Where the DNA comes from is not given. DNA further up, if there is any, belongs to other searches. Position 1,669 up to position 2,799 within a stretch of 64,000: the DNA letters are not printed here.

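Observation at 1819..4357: Split HldE-like sugar kinase plus nucleotidyltransferase, with a cupin, in a phage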

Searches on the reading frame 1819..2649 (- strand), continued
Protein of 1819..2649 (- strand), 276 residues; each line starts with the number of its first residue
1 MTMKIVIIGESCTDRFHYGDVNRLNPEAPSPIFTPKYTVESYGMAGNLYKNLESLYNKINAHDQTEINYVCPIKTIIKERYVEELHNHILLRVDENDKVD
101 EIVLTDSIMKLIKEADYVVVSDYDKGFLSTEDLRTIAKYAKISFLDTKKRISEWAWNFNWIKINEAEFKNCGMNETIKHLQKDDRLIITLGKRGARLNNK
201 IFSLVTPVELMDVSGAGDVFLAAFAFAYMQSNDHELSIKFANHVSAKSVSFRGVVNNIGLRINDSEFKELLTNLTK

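Call 27: search_solved_structures(query=window:1819-2649:-, max_evalue=0.001, show_alignments=2)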
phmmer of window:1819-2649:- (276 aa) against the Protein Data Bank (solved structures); distinct sequences matched with E-value up to 0.001: 2.
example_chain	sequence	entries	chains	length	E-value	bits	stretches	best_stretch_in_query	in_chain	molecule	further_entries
4e84_A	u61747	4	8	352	5.3e-08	36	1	4-55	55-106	D-beta-D-heptose 7-phosphate kinase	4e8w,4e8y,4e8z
6ilr_A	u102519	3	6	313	2.7e-05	27.2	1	186-257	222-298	Ribokinase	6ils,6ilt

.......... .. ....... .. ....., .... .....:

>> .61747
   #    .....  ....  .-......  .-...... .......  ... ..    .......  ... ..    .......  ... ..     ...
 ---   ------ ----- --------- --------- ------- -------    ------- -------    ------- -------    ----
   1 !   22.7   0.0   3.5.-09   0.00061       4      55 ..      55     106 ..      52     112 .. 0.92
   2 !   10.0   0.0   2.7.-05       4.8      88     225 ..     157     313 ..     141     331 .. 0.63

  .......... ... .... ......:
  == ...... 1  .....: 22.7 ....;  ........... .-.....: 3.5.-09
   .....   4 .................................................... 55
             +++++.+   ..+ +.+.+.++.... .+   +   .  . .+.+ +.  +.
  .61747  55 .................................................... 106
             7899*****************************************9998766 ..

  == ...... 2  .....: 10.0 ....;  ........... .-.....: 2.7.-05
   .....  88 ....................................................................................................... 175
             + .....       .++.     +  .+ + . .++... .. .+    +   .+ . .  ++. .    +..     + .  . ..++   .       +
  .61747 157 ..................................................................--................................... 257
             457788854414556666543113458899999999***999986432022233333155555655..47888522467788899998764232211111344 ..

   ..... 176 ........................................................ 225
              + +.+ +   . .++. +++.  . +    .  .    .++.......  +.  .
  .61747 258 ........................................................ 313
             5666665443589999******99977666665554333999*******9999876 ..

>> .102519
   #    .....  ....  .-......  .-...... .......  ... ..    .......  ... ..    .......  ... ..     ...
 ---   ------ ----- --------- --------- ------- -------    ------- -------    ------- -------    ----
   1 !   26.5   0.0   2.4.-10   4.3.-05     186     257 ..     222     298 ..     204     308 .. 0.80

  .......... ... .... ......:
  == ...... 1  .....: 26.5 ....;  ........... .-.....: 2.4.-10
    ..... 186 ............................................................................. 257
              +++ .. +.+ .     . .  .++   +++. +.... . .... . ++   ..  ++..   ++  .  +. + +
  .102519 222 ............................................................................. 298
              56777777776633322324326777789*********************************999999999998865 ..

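Call 31: find_related_loci(query=A1, collection=viral_contigs, flank=10000)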
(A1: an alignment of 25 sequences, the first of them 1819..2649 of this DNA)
Query A1 (276 aa) in viral_contigs; peptide patterns used: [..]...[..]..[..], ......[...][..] (x = any residue, [..] = any of these).
599 stretches matched a pattern (row limit reached: there are more); 573 encode a relative of the query (tblastn E <= 1e-3); the best 80 are kept; 80 distinct loci.
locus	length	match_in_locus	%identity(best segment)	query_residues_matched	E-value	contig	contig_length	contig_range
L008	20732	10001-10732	44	4-256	2e-64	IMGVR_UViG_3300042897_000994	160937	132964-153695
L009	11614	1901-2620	46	4-254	5e-64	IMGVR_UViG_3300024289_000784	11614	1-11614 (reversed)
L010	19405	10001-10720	46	4-254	4e-63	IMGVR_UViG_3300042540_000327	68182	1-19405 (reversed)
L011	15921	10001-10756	46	3-260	2e-62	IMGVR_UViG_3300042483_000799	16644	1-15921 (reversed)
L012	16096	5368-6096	44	3-254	3e-62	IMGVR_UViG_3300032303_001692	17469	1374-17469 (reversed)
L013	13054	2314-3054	45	5-256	2e-61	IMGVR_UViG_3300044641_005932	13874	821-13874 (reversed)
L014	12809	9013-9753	45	5-256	9e-62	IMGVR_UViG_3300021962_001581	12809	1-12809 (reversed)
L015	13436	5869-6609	45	5-256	2e-61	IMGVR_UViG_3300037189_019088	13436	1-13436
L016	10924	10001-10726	44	3-255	6e-60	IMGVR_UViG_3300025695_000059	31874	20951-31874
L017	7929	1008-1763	45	4-256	3e-59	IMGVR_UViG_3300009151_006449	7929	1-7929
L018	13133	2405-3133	42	2-254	6e-59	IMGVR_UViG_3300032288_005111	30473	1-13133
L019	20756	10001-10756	43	4-256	2e-58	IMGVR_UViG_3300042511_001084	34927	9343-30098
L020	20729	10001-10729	42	3-255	2e-58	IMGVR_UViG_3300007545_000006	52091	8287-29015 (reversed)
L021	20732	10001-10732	42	1-254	3e-58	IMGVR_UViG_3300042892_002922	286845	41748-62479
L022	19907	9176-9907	42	1-254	3e-58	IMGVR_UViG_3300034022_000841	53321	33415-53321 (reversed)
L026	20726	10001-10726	44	3-255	7e-57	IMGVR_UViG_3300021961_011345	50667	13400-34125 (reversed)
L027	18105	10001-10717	41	5-254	8e-57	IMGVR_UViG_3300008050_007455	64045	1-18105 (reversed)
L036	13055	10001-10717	43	3-254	4e-55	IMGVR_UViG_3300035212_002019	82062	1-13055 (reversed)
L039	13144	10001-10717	43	3-254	7e-55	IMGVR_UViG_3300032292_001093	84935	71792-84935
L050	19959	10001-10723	42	2-254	2e-53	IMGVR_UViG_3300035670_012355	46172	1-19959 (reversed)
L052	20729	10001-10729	41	3-254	5e-53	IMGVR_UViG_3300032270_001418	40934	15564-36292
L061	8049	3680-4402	39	3-254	7e-52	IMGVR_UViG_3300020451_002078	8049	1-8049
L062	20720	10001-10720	42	4-254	2e-51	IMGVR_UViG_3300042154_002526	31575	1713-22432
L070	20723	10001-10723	37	4-254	7e-51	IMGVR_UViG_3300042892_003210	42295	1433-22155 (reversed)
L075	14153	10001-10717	41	3-254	2e-50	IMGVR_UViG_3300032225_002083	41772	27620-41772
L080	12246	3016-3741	41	1-254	8e-50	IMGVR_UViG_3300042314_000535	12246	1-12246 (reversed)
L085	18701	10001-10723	40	4-254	3e-49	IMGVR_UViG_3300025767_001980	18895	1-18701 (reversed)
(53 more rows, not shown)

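Call 44: search_protein_families(library=phrogs, proteins=[window:1819-2649:-], max_evalue=0.01)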
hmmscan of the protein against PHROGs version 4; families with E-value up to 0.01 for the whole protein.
window:1819-2649:- (276 aa): 2 families
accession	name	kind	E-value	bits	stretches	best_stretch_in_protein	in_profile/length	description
phrog_8133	-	unknown function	1.1e-62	212.6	1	2-255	2-234/246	-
phrog_15334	-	unknown function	0.00013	22.4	1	169-254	207-308/323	-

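Call 52: search_protein_families(library=pfam, proteins=[L061:375-1487:+, L026:11234-11629:+, L027:7928-8554:+, L052:11615-11947:+, L022:10675-11079:+, L050:1215-2099:+, L004:52-978:-, L004:1862-2431:-], max_evalue=0.01)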
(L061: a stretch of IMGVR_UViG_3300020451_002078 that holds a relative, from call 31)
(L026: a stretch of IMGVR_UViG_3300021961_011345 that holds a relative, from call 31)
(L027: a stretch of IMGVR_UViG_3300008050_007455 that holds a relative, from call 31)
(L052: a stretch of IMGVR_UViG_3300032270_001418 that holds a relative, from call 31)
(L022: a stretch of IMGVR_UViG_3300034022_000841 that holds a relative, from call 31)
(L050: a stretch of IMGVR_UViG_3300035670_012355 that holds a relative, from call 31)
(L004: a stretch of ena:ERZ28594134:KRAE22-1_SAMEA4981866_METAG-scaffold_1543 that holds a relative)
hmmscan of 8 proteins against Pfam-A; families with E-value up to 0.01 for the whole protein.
L061:375-1487:+ (370 aa): 2 families
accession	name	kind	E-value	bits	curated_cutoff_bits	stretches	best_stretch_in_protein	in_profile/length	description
PF00534.26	Glycos_transf_1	-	5.5e-11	42.7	26.4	1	198-326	14-144/172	Glycosyl transferases group 1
PF13692.12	Glyco_trans_1_4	-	7.8e-09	36.4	27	1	200-308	2-110/142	Glycosyl transferases group 1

L026:11234-11629:+ (131 aa): 0 families

L027:7928-8554:+ (208 aa): 0 families

L052:11615-11947:+ (110 aa): 1 family
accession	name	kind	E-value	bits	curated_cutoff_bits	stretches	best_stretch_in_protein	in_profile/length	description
PF04802.21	PP4R3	-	0.0071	15.5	27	1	34-109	417-494/497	Phosphatase 4 regulatory subunit 3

L022:10675-11079:+ (134 aa): 0 families

L050:1215-2099:+ (294 aa): 1 family
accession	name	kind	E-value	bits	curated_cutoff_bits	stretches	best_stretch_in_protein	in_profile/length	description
PF00852.26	Glyco_transf_10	-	0.00015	22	23.9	1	187-257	55-129/182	Glycosyltransferase family 10 (fucosyltransferase) C-term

L004:52-978:- (308 aa): 0 families

L004:1862-2431:- (189 aa): 0 families

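Call 59: find_encoding_contigs(protein=P0003, flank=4000, max_places=3)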
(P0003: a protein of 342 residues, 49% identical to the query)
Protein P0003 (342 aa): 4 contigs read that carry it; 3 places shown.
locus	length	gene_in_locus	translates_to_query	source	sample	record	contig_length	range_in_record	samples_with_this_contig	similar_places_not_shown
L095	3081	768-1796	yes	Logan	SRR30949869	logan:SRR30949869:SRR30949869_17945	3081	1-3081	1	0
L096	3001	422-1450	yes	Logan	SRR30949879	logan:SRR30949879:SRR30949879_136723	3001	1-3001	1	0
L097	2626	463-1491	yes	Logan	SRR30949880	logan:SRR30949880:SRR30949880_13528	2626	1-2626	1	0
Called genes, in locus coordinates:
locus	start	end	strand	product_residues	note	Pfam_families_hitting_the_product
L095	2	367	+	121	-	?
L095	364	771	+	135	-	PF01467:CTP_transf_like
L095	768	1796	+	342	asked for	PF00294:PfkB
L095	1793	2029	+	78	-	-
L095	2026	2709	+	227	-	PF00929:RNase_T (faint)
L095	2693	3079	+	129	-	?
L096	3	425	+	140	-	?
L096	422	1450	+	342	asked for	PF00294:PfkB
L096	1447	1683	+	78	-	-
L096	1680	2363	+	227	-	PF00929:RNase_T (faint)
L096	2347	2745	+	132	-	-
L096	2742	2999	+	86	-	?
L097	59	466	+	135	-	PF01467:CTP_transf_like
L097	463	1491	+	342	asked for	PF00294:PfkB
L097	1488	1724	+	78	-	-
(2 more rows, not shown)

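Call 89: search_protein_families(library=pfam, proteins=[L062:8453-9613:+, L070:7397-9604:+, L009:3945-7373:-, L010:12066-15557:-, L080:1480-2637:+, L008:14058-17396:+, L061:1471-2592:+, L001:1690-2799:+, L085:8468-9616:+, L039:7416-9602:+], max_evalue=0.001)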
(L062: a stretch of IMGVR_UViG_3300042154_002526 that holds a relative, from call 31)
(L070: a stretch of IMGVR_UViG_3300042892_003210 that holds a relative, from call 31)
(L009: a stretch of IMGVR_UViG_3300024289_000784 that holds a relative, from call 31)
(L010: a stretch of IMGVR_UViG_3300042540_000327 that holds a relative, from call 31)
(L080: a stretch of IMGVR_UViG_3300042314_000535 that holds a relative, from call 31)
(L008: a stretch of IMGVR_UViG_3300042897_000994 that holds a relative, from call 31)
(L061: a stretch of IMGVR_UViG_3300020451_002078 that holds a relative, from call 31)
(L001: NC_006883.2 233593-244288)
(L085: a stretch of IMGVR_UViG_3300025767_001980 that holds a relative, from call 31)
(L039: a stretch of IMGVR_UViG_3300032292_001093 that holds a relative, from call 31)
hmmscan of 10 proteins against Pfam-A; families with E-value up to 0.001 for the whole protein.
L062:8453-9613:+ (387 aa): 2 families
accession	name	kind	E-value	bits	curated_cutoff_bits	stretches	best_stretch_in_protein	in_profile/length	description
PF01075.23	Glyco_transf_9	-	1.8e-07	31.2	22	1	216-317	102-207/247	Glycosyltransferase family 9 (heptosyltransferase)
PF21129.3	TibC_1st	-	0.00072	20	27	1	44-88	19-62/63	Glycosyltransferase TibC, N-terminal domain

L070:7397-9604:+ (736 aa): 3 families
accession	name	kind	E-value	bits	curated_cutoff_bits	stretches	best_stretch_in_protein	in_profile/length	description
PF00534.26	Glycos_transf_1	-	2.5e-14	53.6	26.4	1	187-317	4-137/172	Glycosyl transferases group 1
PF13692.12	Glyco_trans_1_4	-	2.5e-08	34.7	27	1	199-307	2-111/142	Glycosyl transferases group 1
PF01075.23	Glyco_transf_9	-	3.2e-05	23.8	22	1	550-666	89-209/247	Glycosyltransferase family 9 (heptosyltransferase)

L009:3945-7373:- (1143 aa): 5 families
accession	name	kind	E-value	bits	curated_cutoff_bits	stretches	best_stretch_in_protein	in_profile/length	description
PF00534.26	Glycos_transf_1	-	1.6e-11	44.5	26.4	1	627-757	16-158/172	Glycosyl transferases group 1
PF13692.12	Glyco_trans_1_4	-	6.1e-10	40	27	1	644-756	23-141/142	Glycosyl transferases group 1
PF01075.23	Glyco_transf_9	-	1.6e-07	31.4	22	1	983-1082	104-214/247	Glycosyltransferase family 9 (heptosyltransferase)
PF13489.12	Methyltransf_23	-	4e-07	30.3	27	1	27-98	24-95/164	Methyltransferase domain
PF08241.18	Methyltransf_11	-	0.00027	22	21.2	0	30-99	1-74/95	Methyltransferase domain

L010:12066-15557:- (1164 aa): 7 families
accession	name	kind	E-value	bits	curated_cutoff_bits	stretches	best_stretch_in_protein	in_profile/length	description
PF13692.12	Glyco_trans_1_4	-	7e-11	43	27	1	668-756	25-114/142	Glycosyl transferases group 1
PF00534.26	Glycos_transf_1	-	1e-10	41.8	26.4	1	651-762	18-136/172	Glycosyl transferases group 1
PF01075.23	Glyco_transf_9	-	3.5e-07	30.2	22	1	1005-1103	105-214/247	Glycosyltransferase family 9 (heptosyltransferase)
PF08241.18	Methyltransf_11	-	4.4e-07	30.9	21.2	1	52-131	1-83/95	Methyltransferase domain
PF13489.12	Methyltransf_23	-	1.1e-05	25.6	27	1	46-132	21-105/164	Methyltransferase domain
PF03848.20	TehB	-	0.00017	21.5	20.4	0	42-131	26-120/193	Tellurite resistance protein TehB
PF13649.12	Methyltransf_25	-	0.00023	22.2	27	1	52-131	2-89/97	Methyltransferase domain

L080:1480-2637:+ (386 aa): 1 family
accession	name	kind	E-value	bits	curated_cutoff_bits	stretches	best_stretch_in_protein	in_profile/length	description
PF01075.23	Glyco_transf_9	-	8.3e-05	22.5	22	1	229-316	114-207/247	Glycosyltransferase family 9 (heptosyltransferase)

L008:14058-17396:+ (1113 aa): 5 families
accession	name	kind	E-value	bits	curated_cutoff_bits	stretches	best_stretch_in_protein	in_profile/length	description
PF01075.23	Glyco_transf_9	-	3.8e-09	36.7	22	1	923-1050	87-215/247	Glycosyltransferase family 9 (heptosyltransferase)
PF00534.26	Glycos_transf_1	-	8e-09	35.7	26.4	1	202-323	13-130/172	Glycosyl transferases group 1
PF13692.12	Glyco_trans_1_4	-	4.9e-08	33.8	27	1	205-321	2-112/142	Glycosyl transferases group 1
PF13439.12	Glyco_transf_4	-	2.2e-06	28.3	28.5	1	111-187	99-169/170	Glycosyltransferase Family 4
PF20706.3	GT4-conflict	-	8.7e-05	22.1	26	1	257-400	252-383/385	Family 4 Glycosyltransferase in conflict systems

L061:1471-2592:+ (374 aa): 1 family
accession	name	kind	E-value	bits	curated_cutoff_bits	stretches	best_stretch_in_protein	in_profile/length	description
PF01075.23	Glyco_transf_9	-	1.9e-07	31.1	22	1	197-242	94-141/247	Glycosyltransferase family 9 (heptosyltransferase)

L001:1690-2799:+ (370 aa): 0 families

L085:8468-9616:+ (383 aa): 1 family
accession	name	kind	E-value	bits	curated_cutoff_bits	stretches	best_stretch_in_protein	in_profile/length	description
PF01075.23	Glyco_transf_9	-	8e-05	22.5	22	1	203-313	88-207/247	Glycosyltransferase family 9 (heptosyltransferase)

L039:7416-9602:+ (729 aa): 4 families
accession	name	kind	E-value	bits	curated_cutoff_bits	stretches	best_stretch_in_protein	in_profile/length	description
PF00534.26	Glycos_transf_1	-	2.4e-12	47.1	26.4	1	188-334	9-161/172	Glycosyl transferases group 1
PF13692.12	Glyco_trans_1_4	-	3.6e-08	34.2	27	1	195-301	2-109/142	Glycosyl transferases group 1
PF01075.23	Glyco_transf_9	-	2.6e-06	27.4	22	1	540-662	102-210/247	Glycosyltransferase family 9 (heptosyltransferase)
PF09096.16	Phage-tail_2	-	0.0002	21.8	25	1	325-415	63-154/173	Baseplate structural protein, domain 2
